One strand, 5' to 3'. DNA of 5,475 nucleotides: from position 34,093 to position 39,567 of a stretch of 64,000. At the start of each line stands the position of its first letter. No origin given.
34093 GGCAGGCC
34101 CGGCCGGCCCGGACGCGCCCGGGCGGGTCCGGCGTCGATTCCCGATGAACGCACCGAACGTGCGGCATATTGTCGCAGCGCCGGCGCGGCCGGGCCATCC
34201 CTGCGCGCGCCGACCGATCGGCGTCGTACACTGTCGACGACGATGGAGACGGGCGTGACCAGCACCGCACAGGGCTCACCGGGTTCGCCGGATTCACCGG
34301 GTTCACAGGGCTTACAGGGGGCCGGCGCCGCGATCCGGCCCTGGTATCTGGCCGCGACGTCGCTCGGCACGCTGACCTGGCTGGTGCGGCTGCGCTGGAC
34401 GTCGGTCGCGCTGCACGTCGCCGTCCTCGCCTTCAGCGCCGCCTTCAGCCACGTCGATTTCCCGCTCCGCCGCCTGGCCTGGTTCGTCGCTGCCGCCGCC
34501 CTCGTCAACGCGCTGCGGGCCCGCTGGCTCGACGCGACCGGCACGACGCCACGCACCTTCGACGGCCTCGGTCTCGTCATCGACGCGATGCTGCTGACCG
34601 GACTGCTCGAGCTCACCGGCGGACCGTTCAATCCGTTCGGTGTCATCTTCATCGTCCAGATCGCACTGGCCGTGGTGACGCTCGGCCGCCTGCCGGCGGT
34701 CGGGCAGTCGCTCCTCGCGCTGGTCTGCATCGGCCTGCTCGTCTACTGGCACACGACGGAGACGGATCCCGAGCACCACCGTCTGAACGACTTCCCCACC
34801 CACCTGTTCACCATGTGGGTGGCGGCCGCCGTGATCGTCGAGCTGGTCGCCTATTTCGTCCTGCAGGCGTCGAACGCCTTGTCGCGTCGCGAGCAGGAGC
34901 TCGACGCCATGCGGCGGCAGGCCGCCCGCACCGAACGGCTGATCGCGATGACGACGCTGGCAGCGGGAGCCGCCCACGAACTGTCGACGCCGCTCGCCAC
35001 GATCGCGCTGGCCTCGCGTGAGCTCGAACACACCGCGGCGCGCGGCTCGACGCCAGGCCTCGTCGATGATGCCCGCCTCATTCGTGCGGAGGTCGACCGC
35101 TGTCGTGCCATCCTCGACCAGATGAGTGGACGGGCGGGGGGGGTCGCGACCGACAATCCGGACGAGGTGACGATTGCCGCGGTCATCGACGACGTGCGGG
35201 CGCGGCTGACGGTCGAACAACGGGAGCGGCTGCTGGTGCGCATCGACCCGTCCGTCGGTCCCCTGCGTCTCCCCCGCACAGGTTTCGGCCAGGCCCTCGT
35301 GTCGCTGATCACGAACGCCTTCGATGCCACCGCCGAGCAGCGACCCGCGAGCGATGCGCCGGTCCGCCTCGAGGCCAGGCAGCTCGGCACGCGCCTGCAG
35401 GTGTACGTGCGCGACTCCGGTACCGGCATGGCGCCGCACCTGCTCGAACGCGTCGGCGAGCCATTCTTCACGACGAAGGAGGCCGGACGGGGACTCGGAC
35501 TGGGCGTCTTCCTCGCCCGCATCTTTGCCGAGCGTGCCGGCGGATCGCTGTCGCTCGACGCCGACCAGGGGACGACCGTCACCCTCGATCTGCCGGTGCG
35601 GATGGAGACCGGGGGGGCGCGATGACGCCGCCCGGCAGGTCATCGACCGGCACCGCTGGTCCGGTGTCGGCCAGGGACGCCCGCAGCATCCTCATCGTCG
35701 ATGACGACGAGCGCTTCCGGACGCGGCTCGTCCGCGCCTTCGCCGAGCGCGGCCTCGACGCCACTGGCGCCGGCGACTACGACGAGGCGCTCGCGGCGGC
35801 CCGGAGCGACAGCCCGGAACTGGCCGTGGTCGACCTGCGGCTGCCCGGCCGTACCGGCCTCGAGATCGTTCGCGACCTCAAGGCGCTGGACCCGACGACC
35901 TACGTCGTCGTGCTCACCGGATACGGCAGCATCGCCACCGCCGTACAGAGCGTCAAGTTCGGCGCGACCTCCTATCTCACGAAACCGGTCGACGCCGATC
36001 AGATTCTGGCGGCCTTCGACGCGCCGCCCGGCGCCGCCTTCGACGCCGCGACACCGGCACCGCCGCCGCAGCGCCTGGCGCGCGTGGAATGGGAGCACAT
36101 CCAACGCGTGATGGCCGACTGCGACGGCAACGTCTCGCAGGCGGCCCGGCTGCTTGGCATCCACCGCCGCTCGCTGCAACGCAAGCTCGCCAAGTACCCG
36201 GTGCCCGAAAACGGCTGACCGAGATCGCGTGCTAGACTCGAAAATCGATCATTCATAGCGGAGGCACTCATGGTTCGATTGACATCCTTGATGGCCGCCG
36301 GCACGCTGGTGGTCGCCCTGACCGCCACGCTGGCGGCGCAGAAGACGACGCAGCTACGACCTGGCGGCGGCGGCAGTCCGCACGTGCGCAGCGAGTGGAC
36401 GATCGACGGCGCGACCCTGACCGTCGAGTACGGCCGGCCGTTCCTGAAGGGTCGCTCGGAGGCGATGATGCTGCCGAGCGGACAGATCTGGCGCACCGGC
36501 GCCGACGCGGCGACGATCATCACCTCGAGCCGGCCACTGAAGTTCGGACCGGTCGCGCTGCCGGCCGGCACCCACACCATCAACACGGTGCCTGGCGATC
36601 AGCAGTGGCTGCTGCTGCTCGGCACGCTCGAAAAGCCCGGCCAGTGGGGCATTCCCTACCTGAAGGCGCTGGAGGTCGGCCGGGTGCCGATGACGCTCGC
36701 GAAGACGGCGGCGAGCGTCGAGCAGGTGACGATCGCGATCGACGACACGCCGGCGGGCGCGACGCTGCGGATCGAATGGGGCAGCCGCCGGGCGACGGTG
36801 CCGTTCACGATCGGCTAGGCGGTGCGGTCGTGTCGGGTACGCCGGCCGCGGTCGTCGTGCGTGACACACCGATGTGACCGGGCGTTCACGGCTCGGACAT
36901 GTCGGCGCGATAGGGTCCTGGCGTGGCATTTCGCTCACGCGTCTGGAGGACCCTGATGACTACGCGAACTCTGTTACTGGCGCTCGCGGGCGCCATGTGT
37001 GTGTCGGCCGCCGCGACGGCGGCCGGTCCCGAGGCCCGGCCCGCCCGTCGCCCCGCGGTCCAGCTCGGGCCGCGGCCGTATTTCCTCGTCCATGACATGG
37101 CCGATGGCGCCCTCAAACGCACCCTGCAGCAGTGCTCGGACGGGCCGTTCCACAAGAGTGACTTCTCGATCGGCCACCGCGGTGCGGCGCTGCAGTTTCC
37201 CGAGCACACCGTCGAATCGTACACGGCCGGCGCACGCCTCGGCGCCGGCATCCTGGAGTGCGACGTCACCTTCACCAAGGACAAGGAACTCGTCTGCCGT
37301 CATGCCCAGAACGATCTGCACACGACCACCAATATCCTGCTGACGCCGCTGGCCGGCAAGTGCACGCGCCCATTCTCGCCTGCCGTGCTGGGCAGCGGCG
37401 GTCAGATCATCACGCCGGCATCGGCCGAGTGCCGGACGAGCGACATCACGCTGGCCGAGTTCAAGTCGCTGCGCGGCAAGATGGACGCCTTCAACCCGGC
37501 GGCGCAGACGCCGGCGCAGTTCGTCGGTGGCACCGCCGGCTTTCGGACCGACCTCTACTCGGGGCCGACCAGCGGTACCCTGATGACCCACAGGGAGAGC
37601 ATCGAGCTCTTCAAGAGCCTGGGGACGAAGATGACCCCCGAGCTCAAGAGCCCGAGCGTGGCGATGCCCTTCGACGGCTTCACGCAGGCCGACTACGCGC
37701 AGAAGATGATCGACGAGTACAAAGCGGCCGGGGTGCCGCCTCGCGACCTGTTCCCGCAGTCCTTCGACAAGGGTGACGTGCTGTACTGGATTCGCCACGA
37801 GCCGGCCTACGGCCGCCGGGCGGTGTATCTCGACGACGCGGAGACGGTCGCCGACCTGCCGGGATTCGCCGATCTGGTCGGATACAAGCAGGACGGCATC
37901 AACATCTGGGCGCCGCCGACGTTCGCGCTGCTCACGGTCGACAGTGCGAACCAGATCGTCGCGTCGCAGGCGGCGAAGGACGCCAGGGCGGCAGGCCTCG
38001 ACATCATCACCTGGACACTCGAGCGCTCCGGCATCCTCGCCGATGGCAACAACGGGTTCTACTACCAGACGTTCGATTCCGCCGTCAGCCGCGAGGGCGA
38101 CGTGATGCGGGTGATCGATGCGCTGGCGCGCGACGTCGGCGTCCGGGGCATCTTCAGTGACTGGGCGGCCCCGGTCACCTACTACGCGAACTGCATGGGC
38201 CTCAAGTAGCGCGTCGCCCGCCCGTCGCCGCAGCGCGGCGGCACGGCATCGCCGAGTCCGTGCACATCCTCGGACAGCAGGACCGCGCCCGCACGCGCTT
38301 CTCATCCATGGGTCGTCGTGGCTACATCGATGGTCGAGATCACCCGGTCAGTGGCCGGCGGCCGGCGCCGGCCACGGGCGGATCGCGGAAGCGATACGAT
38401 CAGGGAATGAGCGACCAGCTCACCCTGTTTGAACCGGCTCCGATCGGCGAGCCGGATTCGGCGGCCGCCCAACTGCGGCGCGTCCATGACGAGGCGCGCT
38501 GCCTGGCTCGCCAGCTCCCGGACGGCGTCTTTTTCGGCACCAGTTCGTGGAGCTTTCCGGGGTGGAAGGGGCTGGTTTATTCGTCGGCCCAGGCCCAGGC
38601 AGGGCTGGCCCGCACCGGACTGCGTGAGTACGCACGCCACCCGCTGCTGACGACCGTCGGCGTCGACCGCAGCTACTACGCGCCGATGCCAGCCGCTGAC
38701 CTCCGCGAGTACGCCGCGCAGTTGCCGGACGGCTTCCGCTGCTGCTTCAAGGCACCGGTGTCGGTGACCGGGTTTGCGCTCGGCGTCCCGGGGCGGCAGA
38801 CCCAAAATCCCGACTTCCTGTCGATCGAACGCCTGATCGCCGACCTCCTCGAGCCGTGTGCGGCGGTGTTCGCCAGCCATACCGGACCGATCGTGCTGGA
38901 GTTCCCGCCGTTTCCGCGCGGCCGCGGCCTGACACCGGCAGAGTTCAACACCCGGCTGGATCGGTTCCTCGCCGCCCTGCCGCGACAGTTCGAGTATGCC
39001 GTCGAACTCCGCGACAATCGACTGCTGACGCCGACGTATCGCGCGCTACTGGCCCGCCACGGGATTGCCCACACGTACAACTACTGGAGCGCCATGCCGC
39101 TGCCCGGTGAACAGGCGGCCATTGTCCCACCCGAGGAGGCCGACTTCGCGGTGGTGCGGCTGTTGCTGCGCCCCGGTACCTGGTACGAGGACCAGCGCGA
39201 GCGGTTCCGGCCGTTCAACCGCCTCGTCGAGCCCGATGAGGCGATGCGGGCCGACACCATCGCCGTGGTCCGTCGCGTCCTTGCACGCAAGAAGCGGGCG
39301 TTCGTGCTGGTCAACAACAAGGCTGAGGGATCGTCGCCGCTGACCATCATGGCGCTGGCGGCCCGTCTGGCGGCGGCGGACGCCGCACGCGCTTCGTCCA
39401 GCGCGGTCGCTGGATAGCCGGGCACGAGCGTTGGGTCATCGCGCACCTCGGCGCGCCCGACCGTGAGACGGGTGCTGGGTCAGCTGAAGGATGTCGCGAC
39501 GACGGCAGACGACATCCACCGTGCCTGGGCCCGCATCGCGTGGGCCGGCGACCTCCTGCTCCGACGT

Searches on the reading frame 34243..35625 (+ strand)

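Call 9: search_protein_families(library=pfam, proteins=[window:34243-35625:+], max_evalue=0.01)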
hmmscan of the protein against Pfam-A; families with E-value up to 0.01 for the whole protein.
window:34243-35625:+ (460 aa): 5 families
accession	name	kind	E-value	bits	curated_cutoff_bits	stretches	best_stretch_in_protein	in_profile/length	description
PF02518.31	HATPase_c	-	1.1e-17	64.9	26.4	1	347-453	5-110/111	Histidine kinase-, DNA gyrase B-, and HSP90-like ATPase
PF00512.31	HisKA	-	3.2e-07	30.7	26.9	1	236-294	2-57/66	His Kinase A (phospho-acceptor) domain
PF13581.12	HATPase_c_2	-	8.7e-05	23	27.4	1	355-448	39-125/127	Histidine kinase-like ATPase domain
PF25323.1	6TM_PilS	-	0.0015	18.7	27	1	76-214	49-183/189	PilS-like transmembrane domain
PF13589.12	HATPase_c_3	-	0.0023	18.4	25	1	349-413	4-62/137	Histidine kinase-, DNA gyrase B-, and HSP90-like ATPase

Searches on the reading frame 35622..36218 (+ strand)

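Call 9: search_protein_families(library=pfam, proteins=[window:35622-36218:+], max_evalue=0.01)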
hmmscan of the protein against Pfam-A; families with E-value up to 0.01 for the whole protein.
window:35622-36218:+ (198 aa): 5 families
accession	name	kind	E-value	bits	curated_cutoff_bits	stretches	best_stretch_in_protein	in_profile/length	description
PF00072.30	Response_reg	-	1.2e-24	87.1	30.2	1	23-132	1-110/111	Response regulator receiver domain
PF02954.25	HTH_8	-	5.2e-15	55.3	22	1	152-192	2-42/42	Bacterial regulatory protein, Fis family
PF13556.12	HTH_30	-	2e-05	24.7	27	1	162-191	6-35/59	PucR C-terminal helix-turn-helix domain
PF13551.12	HTH_29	-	0.0026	18.2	28.1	1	167-187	10-31/64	Winged helix-turn helix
PF13518.12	HTH_28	-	0.006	17.1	25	0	161-189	7-33/52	Helix-turn-helix domain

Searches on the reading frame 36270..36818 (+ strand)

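Call 9: search_protein_families(library=pfam, proteins=[window:36270-36818:+], max_evalue=0.01)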
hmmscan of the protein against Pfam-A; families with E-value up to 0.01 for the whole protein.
window:36270-36818:+ (182 aa): 1 family
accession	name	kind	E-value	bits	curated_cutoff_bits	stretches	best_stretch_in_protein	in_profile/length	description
PF11138.13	DUF2911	-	4.3e-27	95.2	27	1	36-179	1-145/145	Protein of unknown function (DUF2911)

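Call 59: search_protein_families(library=ncbifam, proteins=[window:36270-36815:+], max_evalue=1)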
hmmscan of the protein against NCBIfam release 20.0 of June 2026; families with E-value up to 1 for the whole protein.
window:36270-36815:+ (182 aa): 0 families

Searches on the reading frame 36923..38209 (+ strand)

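Call 9: search_protein_families(library=pfam, proteins=[window:36923-38209:+], max_evalue=0.01)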
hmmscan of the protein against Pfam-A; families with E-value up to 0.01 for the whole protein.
window:36923-38209:+ (428 aa): 1 family
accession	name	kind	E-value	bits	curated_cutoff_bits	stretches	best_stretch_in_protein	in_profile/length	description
PF03009.23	GDPD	-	2.5e-20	74.1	23.6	1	85-413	1-240/244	Glycerophosphoryl diester phosphodiesterase family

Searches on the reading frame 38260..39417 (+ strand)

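Call 76: search_protein_families(library=pfam, proteins=[window:38260-39417:+], max_evalue=0.0001)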
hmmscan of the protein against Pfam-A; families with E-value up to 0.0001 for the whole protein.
window:38260-39417:+ (385 aa): 1 family
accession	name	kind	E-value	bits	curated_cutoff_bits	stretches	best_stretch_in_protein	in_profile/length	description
PF01904.24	DUF72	-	6.4e-32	111.8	25.3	1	117-368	7-216/217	Protein of unknown function DUF72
